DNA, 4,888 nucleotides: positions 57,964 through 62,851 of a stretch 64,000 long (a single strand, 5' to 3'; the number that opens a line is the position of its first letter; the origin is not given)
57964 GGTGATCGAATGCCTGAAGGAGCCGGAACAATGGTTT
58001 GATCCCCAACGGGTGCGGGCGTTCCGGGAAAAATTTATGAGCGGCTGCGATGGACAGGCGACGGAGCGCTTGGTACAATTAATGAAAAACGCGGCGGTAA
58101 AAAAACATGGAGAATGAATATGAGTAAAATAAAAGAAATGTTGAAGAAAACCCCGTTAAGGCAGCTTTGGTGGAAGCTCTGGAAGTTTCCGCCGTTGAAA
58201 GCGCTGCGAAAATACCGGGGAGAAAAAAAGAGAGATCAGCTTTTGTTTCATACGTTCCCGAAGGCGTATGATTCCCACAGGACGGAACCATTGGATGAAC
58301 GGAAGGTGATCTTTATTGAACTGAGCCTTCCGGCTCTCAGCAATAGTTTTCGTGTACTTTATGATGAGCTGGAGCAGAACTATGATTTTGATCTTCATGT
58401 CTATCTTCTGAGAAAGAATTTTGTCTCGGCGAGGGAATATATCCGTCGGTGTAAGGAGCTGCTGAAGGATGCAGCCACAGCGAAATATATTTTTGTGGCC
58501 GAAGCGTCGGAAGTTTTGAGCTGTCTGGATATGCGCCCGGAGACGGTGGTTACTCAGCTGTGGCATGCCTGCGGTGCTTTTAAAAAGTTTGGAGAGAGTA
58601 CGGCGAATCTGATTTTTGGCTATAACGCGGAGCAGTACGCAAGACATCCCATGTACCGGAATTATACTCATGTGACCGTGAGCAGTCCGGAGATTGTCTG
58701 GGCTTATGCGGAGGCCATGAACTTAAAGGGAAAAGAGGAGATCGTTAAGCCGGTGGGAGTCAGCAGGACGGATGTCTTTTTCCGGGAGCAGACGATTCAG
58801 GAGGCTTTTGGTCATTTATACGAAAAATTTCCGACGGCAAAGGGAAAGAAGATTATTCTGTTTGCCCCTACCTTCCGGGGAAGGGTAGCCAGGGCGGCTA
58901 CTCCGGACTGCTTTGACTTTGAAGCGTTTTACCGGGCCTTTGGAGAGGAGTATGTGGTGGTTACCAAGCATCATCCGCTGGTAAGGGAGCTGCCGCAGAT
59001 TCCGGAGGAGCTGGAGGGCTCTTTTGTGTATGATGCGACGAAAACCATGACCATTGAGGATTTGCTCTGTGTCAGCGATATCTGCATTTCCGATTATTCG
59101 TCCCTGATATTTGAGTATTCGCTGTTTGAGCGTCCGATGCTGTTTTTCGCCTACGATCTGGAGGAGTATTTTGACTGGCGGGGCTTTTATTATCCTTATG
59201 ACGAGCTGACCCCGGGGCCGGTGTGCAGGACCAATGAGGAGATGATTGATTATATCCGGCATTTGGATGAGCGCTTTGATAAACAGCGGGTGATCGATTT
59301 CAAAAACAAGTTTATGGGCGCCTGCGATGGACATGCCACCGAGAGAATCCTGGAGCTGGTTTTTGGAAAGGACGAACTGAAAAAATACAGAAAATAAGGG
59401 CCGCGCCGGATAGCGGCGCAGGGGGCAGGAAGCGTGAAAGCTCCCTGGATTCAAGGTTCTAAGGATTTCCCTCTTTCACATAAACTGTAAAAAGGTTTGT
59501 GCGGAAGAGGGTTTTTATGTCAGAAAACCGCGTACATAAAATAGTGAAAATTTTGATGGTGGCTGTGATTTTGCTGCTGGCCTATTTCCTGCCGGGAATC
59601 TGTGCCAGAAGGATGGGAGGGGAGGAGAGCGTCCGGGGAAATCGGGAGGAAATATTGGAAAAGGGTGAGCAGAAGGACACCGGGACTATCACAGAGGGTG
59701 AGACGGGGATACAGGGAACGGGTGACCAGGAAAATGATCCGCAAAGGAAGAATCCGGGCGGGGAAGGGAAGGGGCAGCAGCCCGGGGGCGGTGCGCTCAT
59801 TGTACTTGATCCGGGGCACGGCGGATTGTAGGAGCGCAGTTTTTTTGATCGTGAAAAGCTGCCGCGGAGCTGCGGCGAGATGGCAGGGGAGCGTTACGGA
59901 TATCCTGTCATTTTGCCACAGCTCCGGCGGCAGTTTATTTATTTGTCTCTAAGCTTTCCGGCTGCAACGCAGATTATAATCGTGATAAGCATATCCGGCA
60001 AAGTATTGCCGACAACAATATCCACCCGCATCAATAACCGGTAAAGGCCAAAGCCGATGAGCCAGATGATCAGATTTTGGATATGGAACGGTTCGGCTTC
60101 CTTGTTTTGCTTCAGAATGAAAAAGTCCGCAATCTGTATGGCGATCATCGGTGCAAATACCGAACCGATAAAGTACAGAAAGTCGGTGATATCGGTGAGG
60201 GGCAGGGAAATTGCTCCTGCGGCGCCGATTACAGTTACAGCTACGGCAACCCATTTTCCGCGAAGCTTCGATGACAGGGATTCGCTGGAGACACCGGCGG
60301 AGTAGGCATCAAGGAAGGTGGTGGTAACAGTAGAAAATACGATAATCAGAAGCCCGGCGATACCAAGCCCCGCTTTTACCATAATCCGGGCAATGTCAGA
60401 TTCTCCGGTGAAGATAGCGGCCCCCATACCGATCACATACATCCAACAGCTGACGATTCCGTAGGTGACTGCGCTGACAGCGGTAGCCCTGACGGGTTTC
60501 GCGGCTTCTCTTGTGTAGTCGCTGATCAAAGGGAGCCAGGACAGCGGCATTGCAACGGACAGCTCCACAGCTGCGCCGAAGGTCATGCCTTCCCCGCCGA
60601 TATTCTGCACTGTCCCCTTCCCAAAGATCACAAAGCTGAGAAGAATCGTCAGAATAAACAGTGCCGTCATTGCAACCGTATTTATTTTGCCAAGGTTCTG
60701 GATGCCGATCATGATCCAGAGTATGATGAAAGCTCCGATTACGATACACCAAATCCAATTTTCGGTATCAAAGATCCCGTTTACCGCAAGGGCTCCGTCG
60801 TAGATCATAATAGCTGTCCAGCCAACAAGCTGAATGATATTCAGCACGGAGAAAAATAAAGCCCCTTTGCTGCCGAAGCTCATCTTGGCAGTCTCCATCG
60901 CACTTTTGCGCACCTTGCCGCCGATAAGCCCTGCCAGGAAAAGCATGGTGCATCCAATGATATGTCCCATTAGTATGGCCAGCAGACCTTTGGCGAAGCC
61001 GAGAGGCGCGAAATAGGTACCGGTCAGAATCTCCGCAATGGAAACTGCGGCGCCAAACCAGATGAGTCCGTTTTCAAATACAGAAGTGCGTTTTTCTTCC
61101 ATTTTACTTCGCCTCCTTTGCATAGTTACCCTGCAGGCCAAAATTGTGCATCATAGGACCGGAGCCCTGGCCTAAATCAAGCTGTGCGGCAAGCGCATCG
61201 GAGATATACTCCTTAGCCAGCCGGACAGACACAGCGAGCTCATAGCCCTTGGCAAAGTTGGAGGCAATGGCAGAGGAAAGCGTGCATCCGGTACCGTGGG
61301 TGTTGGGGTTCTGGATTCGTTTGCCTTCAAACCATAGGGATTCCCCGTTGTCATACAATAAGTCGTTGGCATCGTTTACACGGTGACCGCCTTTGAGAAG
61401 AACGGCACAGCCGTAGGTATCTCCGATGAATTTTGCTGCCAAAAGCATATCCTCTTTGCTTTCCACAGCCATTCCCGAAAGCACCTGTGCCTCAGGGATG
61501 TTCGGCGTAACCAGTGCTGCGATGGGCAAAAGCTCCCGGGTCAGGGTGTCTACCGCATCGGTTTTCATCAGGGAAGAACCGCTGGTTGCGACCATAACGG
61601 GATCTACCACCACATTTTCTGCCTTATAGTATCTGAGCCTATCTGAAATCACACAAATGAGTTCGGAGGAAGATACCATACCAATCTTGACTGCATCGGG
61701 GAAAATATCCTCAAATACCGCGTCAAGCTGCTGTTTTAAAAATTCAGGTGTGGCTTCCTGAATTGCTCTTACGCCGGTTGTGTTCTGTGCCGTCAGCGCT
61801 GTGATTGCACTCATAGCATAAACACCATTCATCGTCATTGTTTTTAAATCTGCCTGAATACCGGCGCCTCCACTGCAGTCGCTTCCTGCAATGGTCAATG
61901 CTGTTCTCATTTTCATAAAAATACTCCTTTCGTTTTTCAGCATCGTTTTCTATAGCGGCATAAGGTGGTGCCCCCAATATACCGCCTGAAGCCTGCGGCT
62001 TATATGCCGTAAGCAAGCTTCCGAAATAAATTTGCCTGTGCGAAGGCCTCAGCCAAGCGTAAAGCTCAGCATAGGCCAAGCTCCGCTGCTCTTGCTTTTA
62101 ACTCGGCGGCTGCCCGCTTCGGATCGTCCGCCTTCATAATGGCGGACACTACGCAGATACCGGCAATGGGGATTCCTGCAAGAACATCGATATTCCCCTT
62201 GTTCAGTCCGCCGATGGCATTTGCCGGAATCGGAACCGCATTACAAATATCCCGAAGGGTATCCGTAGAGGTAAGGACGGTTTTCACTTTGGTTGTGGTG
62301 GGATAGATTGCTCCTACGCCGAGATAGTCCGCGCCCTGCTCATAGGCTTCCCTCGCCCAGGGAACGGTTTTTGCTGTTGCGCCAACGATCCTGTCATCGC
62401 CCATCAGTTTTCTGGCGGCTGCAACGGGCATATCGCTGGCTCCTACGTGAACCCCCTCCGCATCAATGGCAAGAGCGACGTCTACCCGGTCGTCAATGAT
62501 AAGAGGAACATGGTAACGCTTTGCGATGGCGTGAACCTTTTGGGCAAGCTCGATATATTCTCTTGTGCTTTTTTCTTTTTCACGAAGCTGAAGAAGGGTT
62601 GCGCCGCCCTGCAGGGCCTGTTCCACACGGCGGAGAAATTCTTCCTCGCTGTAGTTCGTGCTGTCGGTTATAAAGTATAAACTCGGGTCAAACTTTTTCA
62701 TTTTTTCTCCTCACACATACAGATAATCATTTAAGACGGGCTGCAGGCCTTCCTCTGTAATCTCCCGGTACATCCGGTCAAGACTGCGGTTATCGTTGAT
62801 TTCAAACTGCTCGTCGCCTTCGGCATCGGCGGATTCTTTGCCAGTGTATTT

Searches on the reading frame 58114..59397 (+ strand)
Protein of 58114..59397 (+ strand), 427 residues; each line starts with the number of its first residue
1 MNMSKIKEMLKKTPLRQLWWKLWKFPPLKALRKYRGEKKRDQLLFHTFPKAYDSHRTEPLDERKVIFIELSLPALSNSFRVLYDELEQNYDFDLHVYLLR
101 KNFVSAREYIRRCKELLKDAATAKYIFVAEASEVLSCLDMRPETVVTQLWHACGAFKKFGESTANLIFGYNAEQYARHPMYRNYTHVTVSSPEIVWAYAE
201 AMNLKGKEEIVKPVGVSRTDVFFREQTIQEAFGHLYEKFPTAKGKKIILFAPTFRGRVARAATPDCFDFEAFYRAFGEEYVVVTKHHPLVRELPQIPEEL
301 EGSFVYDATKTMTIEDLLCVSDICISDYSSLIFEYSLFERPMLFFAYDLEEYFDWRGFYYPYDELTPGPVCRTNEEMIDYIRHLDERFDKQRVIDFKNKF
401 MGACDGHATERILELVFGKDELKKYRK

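Call 33: search_protein_families(library=pfam, proteins=[window:58114-59397:+], max_evalue=0.001)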
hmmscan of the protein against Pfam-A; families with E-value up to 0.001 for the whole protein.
window:58114-59397:+ (427 aa): 1 family
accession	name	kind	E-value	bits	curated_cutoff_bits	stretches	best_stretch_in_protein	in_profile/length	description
PF04464.20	Glyphos_transf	-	7e-71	239.5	22.1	1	52-417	3-366/367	CDP-Glycerol:Poly(glycerophosphate) glycerophosphotransferase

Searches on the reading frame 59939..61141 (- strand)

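Call 33: search_protein_families(library=pfam, proteins=[window:59939-61141:-], max_evalue=0.001)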
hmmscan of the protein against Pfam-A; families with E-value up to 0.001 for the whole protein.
window:59939-61141:- (400 aa): 1 family
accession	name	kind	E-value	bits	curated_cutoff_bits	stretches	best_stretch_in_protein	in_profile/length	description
PF02133.21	Transp_cyt_pur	-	4.7e-14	52.5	23.5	1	15-347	4-377/440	Permease for cytosine/purines, uracil, thiamine, allantoin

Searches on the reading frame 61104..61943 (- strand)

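Call 80: search_protein_families(library=pfam, proteins=[window:61104-61943:-], max_evalue=0.001)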
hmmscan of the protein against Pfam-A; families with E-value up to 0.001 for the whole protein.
window:61104-61943:- (279 aa): 3 families
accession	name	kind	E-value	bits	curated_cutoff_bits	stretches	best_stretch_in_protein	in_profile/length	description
PF08543.17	Phos_pyr_kin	-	1.2e-93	313.4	27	1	22-264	1-245/246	Phosphomethylpyrimidine kinase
PF00294.29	PfkB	-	3.5e-06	27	25.8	1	84-244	132-283/302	pfkB family carbohydrate kinase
PF01256.23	Carb_kinase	-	0.00075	19.5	27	0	143-248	118-220/242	NAD(P)H-hydrate dehydratase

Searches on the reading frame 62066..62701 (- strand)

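Call 80: search_protein_families(library=pfam, proteins=[window:62066-62701:-], max_evalue=0.001)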
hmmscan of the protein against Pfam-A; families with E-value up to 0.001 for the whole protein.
window:62066-62701:- (211 aa): 1 family
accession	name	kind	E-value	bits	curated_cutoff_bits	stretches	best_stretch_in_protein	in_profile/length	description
PF02581.23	TMP-TENI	-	1.2e-60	204.4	27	1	8-188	1-180/180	Thiamine monophosphate synthase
